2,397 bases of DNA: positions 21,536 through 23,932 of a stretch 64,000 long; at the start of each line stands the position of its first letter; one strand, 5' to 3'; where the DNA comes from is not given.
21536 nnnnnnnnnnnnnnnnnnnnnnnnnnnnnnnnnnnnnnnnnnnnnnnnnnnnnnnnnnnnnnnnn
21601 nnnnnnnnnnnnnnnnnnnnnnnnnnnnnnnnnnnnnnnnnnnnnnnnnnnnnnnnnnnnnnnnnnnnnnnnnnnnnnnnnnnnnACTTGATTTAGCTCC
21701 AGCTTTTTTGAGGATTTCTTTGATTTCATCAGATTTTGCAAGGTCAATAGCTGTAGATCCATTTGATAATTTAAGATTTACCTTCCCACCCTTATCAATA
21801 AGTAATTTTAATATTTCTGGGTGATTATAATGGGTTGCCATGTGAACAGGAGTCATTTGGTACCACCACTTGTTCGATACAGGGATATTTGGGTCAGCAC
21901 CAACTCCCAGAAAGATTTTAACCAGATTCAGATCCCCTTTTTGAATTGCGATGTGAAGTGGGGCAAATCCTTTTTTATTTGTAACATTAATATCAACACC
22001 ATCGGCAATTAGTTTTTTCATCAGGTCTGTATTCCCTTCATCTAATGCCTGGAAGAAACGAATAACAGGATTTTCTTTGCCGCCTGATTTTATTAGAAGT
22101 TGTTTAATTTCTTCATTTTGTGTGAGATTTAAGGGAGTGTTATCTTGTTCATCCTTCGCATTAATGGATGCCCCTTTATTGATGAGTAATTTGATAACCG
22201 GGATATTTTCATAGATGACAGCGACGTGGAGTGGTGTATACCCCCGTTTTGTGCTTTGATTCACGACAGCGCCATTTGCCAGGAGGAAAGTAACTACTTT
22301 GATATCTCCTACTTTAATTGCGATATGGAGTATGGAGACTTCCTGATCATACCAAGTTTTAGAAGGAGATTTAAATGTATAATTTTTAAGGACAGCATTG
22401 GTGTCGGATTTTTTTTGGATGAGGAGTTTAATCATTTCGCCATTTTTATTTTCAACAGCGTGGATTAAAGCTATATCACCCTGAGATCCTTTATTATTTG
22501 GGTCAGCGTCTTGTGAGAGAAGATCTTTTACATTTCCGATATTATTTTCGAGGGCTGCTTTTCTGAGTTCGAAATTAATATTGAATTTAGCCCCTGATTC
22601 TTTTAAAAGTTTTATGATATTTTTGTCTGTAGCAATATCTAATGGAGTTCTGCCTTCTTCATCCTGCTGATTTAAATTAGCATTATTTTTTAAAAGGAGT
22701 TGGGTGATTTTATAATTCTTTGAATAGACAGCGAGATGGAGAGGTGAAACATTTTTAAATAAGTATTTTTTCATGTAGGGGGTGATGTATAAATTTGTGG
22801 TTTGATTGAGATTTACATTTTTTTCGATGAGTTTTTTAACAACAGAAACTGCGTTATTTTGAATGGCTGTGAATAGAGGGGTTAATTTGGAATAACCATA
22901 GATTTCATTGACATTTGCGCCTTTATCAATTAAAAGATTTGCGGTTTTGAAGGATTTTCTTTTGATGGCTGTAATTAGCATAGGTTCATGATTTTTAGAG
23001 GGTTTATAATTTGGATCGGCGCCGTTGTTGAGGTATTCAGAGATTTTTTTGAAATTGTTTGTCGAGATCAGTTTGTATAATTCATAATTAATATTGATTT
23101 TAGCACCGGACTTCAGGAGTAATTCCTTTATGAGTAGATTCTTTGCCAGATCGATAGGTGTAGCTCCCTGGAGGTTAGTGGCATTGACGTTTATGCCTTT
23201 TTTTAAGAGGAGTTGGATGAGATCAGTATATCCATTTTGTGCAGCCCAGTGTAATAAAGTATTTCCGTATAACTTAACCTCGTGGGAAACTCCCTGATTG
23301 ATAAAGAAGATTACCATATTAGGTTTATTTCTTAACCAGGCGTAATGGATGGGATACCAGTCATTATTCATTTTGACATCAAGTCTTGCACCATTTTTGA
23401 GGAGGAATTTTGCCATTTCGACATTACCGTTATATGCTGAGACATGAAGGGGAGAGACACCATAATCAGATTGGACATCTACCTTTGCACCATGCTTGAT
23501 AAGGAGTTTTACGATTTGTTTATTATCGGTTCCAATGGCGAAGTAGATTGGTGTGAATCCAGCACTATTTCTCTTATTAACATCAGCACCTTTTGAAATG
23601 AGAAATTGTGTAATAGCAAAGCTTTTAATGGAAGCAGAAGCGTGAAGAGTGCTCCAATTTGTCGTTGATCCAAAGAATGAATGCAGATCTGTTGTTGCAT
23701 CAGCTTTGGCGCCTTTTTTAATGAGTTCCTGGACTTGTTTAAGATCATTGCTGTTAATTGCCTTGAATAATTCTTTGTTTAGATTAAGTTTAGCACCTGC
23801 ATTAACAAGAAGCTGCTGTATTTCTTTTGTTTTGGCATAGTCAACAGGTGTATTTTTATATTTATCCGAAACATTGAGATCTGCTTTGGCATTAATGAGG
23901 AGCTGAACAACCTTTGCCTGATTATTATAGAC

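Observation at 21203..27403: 2066-aa secreted ankyrin-repeat giant terminating in a TlpA-like thioredoxin (WCPPC) domain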

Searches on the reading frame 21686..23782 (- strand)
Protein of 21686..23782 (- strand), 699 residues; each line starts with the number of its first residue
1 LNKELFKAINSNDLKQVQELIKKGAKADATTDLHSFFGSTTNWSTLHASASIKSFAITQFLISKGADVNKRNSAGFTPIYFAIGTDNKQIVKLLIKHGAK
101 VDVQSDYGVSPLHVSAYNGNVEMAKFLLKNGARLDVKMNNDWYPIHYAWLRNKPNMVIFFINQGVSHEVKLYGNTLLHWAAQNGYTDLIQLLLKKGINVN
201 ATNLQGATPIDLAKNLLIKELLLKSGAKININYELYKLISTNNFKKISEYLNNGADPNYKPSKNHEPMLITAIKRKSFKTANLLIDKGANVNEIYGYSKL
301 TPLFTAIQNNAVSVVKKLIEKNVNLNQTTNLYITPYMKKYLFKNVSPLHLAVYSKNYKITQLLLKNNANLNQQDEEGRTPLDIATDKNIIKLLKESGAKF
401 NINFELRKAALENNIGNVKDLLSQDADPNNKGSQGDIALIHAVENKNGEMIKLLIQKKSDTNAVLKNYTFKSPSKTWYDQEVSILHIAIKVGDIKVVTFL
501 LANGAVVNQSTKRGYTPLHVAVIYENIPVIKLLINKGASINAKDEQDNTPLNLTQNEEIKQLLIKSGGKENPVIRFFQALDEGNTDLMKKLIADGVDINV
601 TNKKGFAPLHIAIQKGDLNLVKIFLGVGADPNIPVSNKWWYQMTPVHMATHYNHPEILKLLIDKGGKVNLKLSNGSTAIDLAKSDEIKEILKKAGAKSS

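Call 70: predict_structure(alignment_id=A4)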
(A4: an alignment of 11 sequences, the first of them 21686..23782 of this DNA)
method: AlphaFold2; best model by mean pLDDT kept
length: 699 residues; sequences in the alignment: 11
mean_pLDDT: 90.2   pTM: 0.68
mean pLDDT of the five models: 90.2, 87.0, 86.1, 80.9, 77.6
residues with pLDDT >= 90: 486; 70-90: 187; 50-70: 13; < 50: 13
segments of 3 or more residues with pLDDT < 50: 34-40, 334-339
pLDDT, mean of each block of 10 residues (from residue 1): 90 97 95 51 90 97 98 93 95 98 94 96 97 91 93 96 90 92 94 93 88 89 90 88 91 92 86 95 97 88 95 98 92 49 86 95 96 91 94 94 92 95 94 88 94 95 86 69 93 92 96 93 94 96 88 87 88 83 83 87 87 91 91 81 92 95 92 83 91 85
secondary structure, 60 per line:
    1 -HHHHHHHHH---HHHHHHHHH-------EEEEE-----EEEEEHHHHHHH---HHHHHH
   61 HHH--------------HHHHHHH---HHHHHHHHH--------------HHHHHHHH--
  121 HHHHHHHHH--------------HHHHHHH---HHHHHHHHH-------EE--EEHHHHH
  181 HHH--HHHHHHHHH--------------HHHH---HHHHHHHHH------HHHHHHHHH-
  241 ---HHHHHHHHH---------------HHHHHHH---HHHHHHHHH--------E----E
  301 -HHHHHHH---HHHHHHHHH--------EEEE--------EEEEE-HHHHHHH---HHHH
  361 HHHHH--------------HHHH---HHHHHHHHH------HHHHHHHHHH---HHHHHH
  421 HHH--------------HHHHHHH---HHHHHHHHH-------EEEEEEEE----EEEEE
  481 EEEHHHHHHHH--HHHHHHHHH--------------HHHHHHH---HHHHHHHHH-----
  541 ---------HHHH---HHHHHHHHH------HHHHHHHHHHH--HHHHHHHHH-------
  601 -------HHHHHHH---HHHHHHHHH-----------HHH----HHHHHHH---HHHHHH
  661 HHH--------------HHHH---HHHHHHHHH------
elements in order (helices of 4 or more, strands of 3 or more residues): H2-10 H14-22 E30-34 E40-44 H45-51 H55-63 H78-84 H88-96 H111-118 H121-129 H144-150 H154-162 H176-183 H186-194 H209-212 H216-224 H231-239 H244-252 H268-274 H278-286 H302-308 H312-320 E329-332 E341-345 H347-353 H357-365 H380-383 H387-395 H402-411 H415-423 H438-444 H448-456 E464-471 E476-483 H484-491 H494-502 H517-523 H527-535 H550-553 H557-565 H572-582 H585-593 H608-614 H618-626 H645-651 H655-663 H678-681 H685-693
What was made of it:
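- Junction order: pLDDT 83-95 across the M3/M4, M4/M5 and M5/M6 junctions, with pTM 0.68 for 699 residues (call 70). The junctions are predicted to be ordered (call 70).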

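Call 72: fold_search(model_id=the predicted structure, library=pdb)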
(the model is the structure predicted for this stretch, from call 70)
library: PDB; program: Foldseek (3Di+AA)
matches with E <= 10: 1382; with E <= 0.001: 865
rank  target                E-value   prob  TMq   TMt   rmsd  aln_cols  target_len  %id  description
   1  4rlv                  3.0e-33  1.00  0.42  0.36  27.2       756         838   24  Crystal Structure of AnkB 24 Ankyrin Repeats in Complex with AnkR Autoinhibition Segment (released 2014-11-26)
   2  8cs9_A                4.4e-33  1.00  0.33  0.29  26.1       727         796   25  Composite reconstruction of Class 1 of the erythrocyte ankyrin-1 complex (released 2022-07-20)
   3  5y4d                  2.4e-31  1.00  0.41  0.41  24.4       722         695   24  Crystal Structure of AnkB Ankyrin Repeats in Complex with AnkR/AnkB Chimeric Autoinhibition Segment (released 2017-09-13)
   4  7tw3_G                5.2e-28  1.00  0.33  0.36  25.2       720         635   24  Cryo-EM structure of human ankyrin complex (B2P1A1) from red blood cell (released 2022-06-08)
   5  5leb                  6.4e-26  1.00  0.24  0.35  25.8       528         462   27  Crystal structure of DARPin-DARPin rigid fusion, variant DDD_D12_06_D12_06_D12 (released 2017-08-02)
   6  5lec                  5.5e-25  1.00  0.22  0.32  19.8       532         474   28  Crystal structure of DARPin-DARPin rigid fusion, variant DDD_D12_12_D12_12_D12 (released 2017-08-02)
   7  5le2_A                7.5e-25  1.00  0.22  0.32  19.9       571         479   25  Crystal structure of DARPin-DARPin rigid fusion, variant DDD_D12_15_D12_15_D12 (released 2017-08-02)
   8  6mol_A                9.1e-24  1.00  0.31  0.44  19.1       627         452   23  Monoextended DARPin M_R12 complex with EpoR (released 2019-06-05)
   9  5lee                  1.2e-23  1.00  0.22  0.32  21.1       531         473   27  Crystal structure of DARPin-DARPin rigid fusion, variant DDD_D12_12_D12_12_D12 (released 2017-08-02)
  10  5led                  2.0e-22  1.00  0.22  0.32  20.9       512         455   28  Crystal structure of DARPin-DARPin rigid fusion, variant DDD_D12_12_D12_12_D12 (released 2017-08-02)
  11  7uzu_A                3.8e-22  1.00  0.21  0.32  26.5       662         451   20  Ankyrin-1 (N-terminal region of membrane binding domain, local refinement from consensus reconstruction; bound to N-te (released 2022-07-20)
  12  5vkq_A                6.4e-22  1.00  0.38  0.21  22.7       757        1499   21  Structure of a mechanotransduction ion channel Drosophila NOMPC in nanodisc (released 2017-06-28)
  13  9goa_A                1.8e-21  1.00  0.32  0.24  23.1       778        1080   20  Pore state of alpha-Latrotoxin (released 2024-10-16)
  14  9go9_A                7.5e-21  1.00  0.35  0.24  24.5       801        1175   20  Prepore state of alpha-Latrotoxin (released 2024-10-16)
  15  5jhq_D                3.0e-20  1.00  0.21  0.30  18.9       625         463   19  ARCs 1-3 of human Tankyrase-1 bound to a peptide derived from IRAP (released 2016-09-21)
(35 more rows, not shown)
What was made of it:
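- Closest known: Long ankyrin arrays. Different: This protein is bacterial and exported, is segmented into capped domains, and fits the continuous AnkB superhelix poorly (rmsd 27 A, call 72).
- AnkB and NOMPC are among the Foldseek hits (call 72). The global fit to the continuous AnkB superhelix is poor, rmsd 27 A and TMq 0.42 (call 72).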
